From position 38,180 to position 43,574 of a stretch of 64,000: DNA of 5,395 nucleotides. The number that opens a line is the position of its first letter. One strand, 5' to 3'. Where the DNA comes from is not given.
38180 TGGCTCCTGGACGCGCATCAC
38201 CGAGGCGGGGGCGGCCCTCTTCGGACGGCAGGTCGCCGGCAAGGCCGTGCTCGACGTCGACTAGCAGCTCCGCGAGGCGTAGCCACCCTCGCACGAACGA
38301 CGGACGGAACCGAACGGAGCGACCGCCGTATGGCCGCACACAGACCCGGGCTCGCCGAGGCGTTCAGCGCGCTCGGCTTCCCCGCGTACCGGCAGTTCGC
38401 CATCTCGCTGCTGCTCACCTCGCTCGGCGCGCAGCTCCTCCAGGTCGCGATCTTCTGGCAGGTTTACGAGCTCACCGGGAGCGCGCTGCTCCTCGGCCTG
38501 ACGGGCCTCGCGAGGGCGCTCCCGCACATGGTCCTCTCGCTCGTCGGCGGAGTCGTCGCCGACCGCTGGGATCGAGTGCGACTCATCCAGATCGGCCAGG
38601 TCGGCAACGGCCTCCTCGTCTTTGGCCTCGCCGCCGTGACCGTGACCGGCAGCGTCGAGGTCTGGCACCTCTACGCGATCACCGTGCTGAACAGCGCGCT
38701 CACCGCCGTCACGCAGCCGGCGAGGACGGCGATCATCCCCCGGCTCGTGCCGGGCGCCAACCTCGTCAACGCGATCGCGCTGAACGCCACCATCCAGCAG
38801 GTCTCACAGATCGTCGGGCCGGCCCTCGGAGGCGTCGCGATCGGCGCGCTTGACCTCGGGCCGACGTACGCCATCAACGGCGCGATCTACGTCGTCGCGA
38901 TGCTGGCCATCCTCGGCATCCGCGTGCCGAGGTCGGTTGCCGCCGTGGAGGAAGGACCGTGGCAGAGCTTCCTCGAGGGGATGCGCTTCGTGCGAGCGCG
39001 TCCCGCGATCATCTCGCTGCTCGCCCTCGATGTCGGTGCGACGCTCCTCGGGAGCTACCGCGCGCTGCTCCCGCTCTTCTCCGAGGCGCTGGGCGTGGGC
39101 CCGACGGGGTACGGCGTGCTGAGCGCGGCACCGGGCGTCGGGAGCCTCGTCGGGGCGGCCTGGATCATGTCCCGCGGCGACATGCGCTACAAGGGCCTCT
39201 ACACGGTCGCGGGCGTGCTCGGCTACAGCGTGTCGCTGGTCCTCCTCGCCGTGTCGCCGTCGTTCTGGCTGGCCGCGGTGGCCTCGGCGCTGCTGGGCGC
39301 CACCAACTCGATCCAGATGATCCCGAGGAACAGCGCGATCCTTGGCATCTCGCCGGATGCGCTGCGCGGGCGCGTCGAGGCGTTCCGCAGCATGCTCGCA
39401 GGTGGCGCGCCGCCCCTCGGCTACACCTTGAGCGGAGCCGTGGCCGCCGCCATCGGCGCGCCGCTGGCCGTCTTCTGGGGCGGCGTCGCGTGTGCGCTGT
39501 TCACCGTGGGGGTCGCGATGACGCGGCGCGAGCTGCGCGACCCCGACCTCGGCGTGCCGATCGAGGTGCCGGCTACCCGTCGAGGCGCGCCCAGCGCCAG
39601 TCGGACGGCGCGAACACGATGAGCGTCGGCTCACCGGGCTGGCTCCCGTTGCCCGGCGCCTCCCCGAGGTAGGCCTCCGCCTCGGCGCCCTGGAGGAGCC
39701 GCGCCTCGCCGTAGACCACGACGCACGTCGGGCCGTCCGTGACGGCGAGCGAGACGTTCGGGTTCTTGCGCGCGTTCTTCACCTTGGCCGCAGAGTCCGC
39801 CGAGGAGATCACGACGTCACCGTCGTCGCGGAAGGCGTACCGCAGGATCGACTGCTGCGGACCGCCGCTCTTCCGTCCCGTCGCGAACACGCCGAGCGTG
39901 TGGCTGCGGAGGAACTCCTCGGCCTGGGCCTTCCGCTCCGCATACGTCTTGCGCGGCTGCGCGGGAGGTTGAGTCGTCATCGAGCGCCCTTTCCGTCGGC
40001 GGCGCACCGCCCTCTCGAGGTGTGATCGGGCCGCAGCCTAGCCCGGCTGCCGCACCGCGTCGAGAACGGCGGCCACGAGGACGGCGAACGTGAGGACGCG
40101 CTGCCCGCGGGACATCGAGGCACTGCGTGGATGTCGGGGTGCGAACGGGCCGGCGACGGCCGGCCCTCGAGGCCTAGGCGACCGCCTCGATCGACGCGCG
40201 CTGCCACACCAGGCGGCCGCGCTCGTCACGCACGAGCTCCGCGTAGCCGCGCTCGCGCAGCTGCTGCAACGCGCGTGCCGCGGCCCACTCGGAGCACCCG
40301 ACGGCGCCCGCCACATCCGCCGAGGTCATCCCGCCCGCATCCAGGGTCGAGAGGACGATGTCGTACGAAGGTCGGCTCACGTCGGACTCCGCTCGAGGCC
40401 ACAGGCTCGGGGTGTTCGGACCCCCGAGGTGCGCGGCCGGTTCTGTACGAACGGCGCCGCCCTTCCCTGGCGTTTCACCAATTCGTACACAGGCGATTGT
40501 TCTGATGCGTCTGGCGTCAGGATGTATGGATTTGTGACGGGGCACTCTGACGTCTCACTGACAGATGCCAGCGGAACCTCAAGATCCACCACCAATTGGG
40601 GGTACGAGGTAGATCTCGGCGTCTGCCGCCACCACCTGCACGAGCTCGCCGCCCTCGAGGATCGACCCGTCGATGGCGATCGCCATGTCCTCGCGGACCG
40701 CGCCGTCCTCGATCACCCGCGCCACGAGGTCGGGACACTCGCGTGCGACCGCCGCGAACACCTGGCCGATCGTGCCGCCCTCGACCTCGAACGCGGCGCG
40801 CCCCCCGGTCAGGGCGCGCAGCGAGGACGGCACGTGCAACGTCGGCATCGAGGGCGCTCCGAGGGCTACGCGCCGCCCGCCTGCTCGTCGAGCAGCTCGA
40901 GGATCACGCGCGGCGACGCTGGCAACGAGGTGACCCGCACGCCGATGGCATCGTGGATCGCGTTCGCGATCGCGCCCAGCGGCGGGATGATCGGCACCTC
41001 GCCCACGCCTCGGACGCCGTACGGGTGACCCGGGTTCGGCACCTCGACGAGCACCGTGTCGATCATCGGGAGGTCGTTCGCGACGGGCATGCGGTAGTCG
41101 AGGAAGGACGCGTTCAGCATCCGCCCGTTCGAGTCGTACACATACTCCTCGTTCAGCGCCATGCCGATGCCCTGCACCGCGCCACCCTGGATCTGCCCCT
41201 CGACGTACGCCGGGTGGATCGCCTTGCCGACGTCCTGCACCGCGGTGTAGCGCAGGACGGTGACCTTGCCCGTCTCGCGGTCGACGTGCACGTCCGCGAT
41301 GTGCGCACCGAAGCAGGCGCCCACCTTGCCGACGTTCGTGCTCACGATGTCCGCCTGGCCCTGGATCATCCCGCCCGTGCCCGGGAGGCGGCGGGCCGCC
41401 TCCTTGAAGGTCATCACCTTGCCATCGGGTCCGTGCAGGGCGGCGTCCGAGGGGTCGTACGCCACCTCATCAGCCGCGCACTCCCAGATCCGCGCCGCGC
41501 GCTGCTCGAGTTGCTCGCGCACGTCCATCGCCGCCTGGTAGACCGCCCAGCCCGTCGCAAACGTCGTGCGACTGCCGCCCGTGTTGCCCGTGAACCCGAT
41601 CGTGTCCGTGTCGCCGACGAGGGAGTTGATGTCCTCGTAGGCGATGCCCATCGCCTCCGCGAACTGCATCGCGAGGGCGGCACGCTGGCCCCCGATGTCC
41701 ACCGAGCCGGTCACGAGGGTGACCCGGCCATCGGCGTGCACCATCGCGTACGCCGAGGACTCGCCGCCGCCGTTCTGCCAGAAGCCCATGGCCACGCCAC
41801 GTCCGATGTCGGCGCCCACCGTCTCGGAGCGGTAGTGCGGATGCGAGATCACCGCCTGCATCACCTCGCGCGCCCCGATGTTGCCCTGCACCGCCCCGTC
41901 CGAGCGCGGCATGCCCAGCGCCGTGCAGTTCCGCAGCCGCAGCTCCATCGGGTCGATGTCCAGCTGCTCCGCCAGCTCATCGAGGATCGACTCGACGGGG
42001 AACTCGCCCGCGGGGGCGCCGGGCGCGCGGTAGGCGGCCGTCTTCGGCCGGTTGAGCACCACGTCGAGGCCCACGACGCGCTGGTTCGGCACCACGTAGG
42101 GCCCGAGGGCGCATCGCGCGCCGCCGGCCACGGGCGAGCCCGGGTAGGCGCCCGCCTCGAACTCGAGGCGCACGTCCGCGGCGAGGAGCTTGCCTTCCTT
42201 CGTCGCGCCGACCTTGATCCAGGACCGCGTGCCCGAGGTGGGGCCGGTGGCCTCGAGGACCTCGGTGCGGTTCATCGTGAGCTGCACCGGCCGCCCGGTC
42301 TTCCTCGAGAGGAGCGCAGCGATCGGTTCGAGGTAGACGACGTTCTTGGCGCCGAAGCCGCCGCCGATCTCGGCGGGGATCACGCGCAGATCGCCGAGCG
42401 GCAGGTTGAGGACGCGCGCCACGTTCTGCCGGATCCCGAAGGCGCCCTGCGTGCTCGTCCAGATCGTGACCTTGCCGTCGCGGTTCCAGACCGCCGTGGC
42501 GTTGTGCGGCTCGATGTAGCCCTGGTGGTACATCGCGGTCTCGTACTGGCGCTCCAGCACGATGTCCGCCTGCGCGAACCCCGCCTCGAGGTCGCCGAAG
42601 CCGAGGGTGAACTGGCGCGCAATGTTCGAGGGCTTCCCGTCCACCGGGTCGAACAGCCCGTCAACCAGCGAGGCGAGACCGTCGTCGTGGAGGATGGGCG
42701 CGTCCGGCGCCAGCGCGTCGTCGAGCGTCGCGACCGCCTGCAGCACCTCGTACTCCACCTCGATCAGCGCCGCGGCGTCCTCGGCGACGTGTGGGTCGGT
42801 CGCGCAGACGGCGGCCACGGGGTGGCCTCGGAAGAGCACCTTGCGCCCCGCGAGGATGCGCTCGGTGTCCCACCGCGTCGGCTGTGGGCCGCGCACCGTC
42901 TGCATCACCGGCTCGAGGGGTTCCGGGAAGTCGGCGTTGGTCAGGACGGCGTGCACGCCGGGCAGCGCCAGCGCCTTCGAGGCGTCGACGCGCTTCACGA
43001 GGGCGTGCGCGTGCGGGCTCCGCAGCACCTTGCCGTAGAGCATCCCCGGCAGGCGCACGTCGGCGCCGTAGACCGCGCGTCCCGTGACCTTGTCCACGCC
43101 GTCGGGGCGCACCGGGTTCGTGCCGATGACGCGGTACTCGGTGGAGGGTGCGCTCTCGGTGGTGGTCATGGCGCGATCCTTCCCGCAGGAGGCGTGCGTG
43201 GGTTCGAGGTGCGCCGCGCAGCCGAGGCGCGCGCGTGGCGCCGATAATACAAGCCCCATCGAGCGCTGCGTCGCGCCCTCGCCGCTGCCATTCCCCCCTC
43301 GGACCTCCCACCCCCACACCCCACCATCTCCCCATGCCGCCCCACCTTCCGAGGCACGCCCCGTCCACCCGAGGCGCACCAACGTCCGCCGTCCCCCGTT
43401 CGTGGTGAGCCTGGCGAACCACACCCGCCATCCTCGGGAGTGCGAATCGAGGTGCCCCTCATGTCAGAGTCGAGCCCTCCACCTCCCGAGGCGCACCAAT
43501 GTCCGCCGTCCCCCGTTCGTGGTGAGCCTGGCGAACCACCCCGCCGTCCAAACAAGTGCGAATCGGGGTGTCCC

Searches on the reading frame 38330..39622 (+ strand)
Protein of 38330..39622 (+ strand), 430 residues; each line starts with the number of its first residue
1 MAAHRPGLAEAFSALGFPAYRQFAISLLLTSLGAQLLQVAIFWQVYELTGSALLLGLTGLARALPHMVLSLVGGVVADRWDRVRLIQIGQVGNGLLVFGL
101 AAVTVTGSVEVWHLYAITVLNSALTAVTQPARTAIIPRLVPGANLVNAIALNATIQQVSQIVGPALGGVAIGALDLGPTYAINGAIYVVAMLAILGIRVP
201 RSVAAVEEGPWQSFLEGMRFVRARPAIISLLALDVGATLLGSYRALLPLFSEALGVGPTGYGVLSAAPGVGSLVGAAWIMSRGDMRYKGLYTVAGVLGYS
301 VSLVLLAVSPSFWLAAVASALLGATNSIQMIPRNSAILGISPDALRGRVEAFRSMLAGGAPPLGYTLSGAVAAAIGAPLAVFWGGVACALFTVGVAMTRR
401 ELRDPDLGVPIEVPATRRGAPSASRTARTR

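Call 96: search_protein_families(library=pfam, proteins=[window:38330-39622:+], max_evalue=0.00001)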
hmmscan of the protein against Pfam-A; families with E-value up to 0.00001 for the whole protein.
window:38330-39622:+ (430 aa): 2 families
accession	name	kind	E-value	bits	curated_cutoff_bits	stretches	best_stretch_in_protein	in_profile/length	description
PF05977.19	MFS_3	-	2.4e-38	132.3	27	1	11-404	3-397/524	Transmembrane secretion effector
PF07690.21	MFS_1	-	8.4e-29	101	33.4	2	24-278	2-254/347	Major Facilitator Superfamily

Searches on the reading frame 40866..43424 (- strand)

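Call 96: search_protein_families(library=pfam, proteins=[window:40866-43424:-], max_evalue=0.00001)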
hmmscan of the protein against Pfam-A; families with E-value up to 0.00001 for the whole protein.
window:40866-43424:- (852 aa): 3 families
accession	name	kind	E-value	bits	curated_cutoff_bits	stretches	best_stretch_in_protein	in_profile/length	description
PF02738.23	MoCoBD_1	-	2e-67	227.3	27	1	264-500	5-244/244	Molybdopterin cofactor-binding domain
PF20256.3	MoCoBD_2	-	5.3e-64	216.9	27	1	540-786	25-283/283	Molybdopterin cofactor-binding domain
PF01315.27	Ald_Xan_dh_C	-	6.4e-30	104.2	31.3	1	114-228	1-109/110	Aldehyde oxidase and xanthine dehydrogenase, a/b hammerhead domain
